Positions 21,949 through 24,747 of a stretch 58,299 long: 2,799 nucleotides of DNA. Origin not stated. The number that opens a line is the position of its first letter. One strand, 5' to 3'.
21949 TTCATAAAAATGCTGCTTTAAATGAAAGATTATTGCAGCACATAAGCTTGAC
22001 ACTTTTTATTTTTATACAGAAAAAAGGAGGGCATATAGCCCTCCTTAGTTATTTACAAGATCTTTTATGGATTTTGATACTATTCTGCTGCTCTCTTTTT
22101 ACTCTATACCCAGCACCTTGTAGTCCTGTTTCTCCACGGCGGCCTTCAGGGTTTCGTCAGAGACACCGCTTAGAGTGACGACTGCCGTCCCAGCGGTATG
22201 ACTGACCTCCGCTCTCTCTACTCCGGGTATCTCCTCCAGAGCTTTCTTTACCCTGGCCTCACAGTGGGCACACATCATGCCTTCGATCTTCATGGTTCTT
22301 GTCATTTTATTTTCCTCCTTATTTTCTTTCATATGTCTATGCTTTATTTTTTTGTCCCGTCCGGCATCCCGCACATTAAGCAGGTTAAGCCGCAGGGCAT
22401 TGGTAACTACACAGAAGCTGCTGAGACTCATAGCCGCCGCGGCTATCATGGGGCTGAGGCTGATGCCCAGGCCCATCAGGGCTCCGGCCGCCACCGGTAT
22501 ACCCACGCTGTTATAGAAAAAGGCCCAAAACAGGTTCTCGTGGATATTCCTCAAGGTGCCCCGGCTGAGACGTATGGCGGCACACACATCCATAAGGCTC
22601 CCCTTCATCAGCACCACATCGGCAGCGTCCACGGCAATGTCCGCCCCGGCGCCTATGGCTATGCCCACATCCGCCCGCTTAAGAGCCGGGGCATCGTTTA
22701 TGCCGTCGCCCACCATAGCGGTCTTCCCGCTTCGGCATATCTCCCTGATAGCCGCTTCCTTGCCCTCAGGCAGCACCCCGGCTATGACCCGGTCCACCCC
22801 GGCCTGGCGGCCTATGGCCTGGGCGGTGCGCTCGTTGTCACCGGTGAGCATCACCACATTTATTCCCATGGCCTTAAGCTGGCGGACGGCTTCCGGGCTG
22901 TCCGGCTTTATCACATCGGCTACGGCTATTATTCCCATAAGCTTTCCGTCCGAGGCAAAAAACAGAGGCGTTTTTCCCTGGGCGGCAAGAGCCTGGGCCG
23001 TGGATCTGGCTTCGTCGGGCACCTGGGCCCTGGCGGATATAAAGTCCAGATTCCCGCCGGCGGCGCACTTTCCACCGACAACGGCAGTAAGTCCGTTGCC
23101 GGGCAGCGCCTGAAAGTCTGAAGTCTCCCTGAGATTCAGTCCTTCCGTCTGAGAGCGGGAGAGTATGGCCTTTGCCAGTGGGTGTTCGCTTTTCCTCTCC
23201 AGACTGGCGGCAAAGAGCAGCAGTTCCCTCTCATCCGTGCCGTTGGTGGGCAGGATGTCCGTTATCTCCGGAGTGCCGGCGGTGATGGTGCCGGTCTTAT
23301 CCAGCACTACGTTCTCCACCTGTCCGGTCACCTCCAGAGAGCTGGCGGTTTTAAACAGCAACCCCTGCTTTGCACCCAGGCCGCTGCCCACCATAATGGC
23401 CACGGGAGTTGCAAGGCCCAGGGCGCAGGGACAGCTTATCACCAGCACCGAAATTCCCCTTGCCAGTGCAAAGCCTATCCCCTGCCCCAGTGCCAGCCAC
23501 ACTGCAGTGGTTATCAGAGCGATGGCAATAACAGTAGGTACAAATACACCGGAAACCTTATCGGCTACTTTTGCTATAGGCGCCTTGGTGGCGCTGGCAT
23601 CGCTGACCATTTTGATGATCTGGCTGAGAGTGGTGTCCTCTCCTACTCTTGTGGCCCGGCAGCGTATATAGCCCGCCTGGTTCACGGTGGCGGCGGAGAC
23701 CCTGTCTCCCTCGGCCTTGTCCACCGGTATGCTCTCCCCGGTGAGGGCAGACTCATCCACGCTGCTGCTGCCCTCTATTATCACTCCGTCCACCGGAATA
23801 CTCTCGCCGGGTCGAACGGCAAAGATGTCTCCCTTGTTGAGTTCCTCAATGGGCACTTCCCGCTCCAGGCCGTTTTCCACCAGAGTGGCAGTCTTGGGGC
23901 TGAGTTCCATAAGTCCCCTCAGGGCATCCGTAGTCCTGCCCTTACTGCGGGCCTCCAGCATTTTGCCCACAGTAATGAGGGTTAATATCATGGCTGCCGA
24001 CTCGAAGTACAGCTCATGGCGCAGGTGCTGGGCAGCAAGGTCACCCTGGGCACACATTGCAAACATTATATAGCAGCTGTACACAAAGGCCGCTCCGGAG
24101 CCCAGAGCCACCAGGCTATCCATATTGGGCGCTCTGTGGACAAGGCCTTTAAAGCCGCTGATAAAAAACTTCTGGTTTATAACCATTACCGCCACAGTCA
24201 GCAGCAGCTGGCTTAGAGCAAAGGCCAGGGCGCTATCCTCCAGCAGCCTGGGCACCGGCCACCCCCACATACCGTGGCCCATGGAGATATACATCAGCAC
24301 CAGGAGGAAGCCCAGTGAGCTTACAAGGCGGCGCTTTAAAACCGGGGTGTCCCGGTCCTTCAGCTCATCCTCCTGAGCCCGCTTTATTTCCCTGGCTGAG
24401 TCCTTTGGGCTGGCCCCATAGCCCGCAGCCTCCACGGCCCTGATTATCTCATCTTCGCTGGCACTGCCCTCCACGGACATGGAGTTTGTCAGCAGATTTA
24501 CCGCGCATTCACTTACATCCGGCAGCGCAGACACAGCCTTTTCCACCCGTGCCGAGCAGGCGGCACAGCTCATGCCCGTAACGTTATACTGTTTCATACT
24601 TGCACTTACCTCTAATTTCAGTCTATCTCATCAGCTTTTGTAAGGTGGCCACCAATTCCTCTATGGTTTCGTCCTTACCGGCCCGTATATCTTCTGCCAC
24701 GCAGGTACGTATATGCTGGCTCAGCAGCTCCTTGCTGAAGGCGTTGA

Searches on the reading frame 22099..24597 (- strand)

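Call 4: search_protein_families(library=pfam, proteins=[window:22099-24597:-])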
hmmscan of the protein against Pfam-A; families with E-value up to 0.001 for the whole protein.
window:22099-24597:- (832 aa): 5 families
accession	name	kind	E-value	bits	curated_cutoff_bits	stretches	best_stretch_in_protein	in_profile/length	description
PF00122.25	E1-E2_ATPase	-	2e-60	203.8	28.1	1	231-410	1-180/181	E1-E2 ATPase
PF00702.32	Hydrolase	-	2.6e-35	123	26.4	1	429-643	3-191/191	haloacid dehalogenase-like hydrolase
PF00403.32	HMA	-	1.1e-31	109.4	24.8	2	4-60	2-61/62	Heavy-metal-associated domain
PF08282.18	Hydrolase_3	-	4.6e-05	23.7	20.9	0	623-663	203-243/255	haloacid dehalogenase-like hydrolase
PF12710.13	HAD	-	0.00036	21.4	27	0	560-640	78-189/189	haloacid dehalogenase-like hydrolase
